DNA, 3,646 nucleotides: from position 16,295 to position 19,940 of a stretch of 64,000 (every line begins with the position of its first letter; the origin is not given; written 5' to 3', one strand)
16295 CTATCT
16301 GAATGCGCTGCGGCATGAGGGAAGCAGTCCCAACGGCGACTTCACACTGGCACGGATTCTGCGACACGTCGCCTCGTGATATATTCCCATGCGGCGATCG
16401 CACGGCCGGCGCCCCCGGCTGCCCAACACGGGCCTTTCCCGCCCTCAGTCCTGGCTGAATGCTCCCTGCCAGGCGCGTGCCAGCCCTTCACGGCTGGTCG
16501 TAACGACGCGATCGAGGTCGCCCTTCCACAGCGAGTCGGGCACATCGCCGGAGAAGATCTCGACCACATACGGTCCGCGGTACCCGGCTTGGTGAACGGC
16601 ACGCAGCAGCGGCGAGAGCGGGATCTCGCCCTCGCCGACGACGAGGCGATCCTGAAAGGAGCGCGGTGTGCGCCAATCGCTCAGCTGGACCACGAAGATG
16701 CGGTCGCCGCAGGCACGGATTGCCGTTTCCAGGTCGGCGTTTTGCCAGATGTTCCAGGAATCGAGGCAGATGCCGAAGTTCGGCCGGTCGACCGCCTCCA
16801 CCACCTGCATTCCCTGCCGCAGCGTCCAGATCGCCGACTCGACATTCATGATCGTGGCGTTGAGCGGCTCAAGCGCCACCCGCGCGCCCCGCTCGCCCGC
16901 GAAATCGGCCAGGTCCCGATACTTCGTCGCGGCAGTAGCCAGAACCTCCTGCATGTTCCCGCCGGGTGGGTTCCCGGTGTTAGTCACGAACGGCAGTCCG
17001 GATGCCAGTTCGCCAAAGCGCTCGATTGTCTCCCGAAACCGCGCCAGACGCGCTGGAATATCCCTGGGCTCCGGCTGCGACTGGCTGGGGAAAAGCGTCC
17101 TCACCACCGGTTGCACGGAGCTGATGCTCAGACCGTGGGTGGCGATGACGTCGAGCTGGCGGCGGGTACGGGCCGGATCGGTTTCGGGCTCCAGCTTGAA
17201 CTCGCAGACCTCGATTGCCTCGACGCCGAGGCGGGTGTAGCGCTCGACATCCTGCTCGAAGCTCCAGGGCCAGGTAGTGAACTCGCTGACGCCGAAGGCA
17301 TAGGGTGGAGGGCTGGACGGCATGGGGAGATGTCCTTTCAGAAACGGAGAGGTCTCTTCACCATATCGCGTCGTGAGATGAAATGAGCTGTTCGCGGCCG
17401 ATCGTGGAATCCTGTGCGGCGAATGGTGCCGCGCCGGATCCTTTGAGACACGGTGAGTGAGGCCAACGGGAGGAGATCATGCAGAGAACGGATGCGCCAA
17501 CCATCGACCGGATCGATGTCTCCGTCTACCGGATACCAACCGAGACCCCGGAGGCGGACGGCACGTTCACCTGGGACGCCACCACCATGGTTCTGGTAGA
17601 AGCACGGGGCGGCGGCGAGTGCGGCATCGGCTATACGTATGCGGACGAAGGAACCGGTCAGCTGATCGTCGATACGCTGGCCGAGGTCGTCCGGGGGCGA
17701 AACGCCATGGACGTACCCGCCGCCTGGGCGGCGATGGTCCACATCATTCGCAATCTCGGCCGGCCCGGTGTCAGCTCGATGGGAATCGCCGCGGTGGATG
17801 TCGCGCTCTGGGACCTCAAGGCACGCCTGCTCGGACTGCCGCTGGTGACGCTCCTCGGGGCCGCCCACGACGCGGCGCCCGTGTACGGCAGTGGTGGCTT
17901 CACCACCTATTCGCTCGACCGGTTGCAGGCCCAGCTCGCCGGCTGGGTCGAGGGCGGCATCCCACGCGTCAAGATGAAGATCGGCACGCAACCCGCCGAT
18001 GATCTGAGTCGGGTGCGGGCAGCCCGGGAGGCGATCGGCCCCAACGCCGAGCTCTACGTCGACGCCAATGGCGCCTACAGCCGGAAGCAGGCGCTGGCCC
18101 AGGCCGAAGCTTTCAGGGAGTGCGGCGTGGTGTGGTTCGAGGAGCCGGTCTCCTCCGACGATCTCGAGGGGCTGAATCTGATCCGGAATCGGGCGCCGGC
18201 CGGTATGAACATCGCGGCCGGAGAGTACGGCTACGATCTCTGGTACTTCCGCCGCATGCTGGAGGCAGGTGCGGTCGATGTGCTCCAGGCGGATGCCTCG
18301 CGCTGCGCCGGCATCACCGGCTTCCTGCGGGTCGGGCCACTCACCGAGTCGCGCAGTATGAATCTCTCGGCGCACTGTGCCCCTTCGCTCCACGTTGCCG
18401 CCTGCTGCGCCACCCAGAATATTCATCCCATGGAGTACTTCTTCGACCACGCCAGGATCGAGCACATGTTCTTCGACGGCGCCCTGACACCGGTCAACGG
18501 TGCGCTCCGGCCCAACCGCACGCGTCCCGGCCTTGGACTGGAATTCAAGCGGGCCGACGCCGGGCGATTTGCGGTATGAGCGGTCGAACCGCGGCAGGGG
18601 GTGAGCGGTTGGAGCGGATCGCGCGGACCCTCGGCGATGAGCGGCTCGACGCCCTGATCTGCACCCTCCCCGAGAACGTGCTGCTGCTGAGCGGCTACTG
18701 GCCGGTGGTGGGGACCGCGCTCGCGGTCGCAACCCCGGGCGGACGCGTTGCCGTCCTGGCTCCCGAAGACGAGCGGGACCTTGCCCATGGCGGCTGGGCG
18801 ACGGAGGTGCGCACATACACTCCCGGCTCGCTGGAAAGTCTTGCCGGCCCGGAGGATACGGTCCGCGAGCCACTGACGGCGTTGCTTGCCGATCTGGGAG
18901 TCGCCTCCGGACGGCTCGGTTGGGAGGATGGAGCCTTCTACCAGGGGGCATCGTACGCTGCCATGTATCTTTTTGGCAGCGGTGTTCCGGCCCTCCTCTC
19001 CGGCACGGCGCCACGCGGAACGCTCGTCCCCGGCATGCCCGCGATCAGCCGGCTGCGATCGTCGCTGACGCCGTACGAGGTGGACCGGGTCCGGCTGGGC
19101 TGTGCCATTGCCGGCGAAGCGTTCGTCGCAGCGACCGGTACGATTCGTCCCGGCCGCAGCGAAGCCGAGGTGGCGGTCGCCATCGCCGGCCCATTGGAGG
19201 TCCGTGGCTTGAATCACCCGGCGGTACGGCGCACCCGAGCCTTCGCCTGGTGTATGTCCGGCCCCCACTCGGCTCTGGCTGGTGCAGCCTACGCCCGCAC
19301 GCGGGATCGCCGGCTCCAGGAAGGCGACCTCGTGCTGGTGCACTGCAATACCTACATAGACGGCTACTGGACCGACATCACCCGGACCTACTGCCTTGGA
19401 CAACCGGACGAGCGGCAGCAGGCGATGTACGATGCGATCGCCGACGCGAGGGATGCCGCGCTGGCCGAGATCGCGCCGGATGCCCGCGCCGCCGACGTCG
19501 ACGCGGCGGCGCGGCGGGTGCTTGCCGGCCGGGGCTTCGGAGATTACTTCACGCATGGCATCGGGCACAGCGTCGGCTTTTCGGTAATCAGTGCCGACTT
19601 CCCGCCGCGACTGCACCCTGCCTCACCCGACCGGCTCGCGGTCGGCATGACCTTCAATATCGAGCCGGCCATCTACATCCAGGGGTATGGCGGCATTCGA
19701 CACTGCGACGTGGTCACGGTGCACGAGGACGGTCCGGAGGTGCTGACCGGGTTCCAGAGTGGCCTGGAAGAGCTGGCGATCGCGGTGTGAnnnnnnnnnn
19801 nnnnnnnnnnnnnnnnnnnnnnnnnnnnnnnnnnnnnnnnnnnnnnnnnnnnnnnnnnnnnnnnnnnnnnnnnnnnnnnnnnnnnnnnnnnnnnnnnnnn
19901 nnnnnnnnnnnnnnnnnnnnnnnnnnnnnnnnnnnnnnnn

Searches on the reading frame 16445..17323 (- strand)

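Call 43: search_protein_families(library=ncbifam, proteins=[window:16445-17323:-], max_evalue=0.00001)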
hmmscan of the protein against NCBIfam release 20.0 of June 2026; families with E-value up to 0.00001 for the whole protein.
window:16445-17323:- (292 aa): 6 families
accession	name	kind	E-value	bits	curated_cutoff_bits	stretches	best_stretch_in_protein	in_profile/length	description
NF042435.1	DhshikDhtase_QuiC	equivalog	4e-12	45.4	1200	1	31-260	23-244/635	3-dehydroshikimate dehydratase QuiC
NF041099.2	keto_glucon_epim_IolO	equivalog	9.8e-08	31.6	300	1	122-257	121-247/269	5-keto-L-gluconate epimerase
NF009688.0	PRK13209.1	subfamily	1e-07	31.3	317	1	140-264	145-262/286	L-ribulose-5-phosphate 3-epimerase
NF051856.1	PsicseEpim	equivalog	1.4e-07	31.6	300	1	126-257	124-246/287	D-psicose 3-epimerase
TIGR03234.1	OH-pyruv-isom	equivalog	1.1e-06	28.2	353.45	1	90-252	76-236/254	hydroxypyruvate isomerase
TIGR00542.1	hxl6Piso_put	equivalog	5.3e-06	26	272.15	1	147-260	147-253/279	L-ribulose-5-phosphate 3-epimerase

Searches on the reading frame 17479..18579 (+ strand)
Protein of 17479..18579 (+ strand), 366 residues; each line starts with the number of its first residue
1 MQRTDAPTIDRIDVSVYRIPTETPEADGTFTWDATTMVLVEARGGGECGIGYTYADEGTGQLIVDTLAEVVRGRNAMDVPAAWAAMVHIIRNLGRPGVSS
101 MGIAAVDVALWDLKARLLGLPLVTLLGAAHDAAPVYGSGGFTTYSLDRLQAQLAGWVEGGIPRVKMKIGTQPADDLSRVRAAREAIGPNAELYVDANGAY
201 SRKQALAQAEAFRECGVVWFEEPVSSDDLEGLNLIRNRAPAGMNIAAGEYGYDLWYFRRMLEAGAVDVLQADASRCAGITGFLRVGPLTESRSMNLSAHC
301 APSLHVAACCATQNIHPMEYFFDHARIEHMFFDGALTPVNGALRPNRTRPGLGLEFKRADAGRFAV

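Call 43: search_protein_families(library=ncbifam, proteins=[window:17479-18579:+], max_evalue=0.00001)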
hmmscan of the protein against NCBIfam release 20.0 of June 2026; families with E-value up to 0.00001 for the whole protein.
window:17479-18579:+ (366 aa): 13 families
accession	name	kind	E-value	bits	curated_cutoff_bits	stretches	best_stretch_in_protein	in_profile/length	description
NF047820.1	TalGalacDh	equivalog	4e-55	187.3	500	1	37-356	38-356/371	L-talarate/galactarate dehydratase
NF040866.1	AraD_Arch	equivalog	9.6e-37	126.8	650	1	73-356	74-361/372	arabinonate dehydratase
NF011968.0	PRK15440.1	equivalog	1.3e-33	116.5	393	1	35-358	59-385/395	L-rhamnonate dehydratase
NF010624.0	PRK14017.1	equivalog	2.5e-29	102.6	311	1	61-311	42-298/382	galactonate dehydratase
NF040790.2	glucon_galact_dh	equivalog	2.3e-24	85.9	750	1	177-302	179-302/390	bifunctional D-gluconate/D-galactonate dehydratase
NF043051.1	ManoateDhtManD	equivalog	6.1e-23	81.3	550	2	179-364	195-383/403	D-mannonate dehydratase ManD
NF011654.0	PRK15072.1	subfamily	1.9e-20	73.2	430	2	180-364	197-384/404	D-galactonate dehydratase family protein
TIGR02534.1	mucon_cyclo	subfamily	3.1e-20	72.6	334.95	1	49-304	49-298/368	muconate/chloromuconate family cycloisomerase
NF043002.1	HProlDhtase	equivalog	1e-15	57.5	500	1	103-355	102-353/366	cis-3-hydroxy-L-proline dehydratase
NF041118.1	A_G_epim_Thtga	equivalog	3.4e-15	56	500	1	83-298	81-289/341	L-Ala-D/L-Glu epimerase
TIGR01928.1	menC_lowGC_arch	equivalog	6.5e-14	51.7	200.65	1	94-293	83-275/325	o-succinylbenzoate synthase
NF042940.1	racemase_DgcA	equivalog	2.4e-13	50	400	1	104-240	86-216/323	N-acetyl-D-Glu racemase DgcA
NF002782.0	PRK02901.1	equivalog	6.1e-10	38.6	288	1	163-280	105-223/328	o-succinylbenzoate synthase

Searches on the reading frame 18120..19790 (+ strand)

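Call 19: search_protein_families(library=pfam, proteins=[window:18120-19790:+], max_evalue=0.001)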
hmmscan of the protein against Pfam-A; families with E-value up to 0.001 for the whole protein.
window:18120-19790:+ (556 aa): 2 families
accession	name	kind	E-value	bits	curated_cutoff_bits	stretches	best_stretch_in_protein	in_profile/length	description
PF00557.29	Peptidase_M24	-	3.7e-45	154.7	23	1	324-536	3-208/208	Metallopeptidase family M24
PF01321.24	Creatinase_N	-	9.1e-07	29.9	22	1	163-272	1-97/128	Creatinase/Prolidase N-terminal domain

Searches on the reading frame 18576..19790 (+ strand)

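Call 43: search_protein_families(library=ncbifam, proteins=[window:18576-19790:+], max_evalue=0.00001)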
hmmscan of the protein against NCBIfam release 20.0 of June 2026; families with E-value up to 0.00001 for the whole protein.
window:18576-19790:+ (404 aa): 10 families
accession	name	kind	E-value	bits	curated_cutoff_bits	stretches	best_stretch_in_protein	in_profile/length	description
NF040821.1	dipep_PepQ_Arch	equivalog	4.9e-40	137.6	630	1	159-391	118-339/346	Xaa-Pro dipeptidase PepQ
NF007310.0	PRK09795.1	equivalog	4.6e-35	121.1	393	1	157-391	121-349/361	aminopeptidase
NF011174.0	PRK14576.1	subfamily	6.2e-17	61.5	487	1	136-394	150-398/405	putative endopeptidase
NF038259.1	ectoine_DoeA_2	exception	1.6e-15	56.7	575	1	10-390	16-376/386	ectoine hydrolase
TIGR00500.1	met_pdase_I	equivalog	3.3e-15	56.3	171.35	1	166-370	6-207/247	type I methionyl aminopeptidase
NF011720.0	PRK15173.1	subfamily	4.7e-15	55.4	420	1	156-391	108-333/343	peptidase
NF011173.0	PRK14575.1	equivalog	6.4e-15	55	850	1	156-392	171-397/406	putative peptidase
NF008131.0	PRK10879.1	equivalog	1.8e-11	43.5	465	1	149-315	159-318/438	Xaa-Pro aminopeptidase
NF008970.0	PRK12318.1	equivalog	2.5e-09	36.8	267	1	244-368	123-246/291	methionyl aminopeptidase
NF010133.0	PRK13607.1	equivalog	2.2e-07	30.1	339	0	158-316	156-305/443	Xaa-Pro dipeptidase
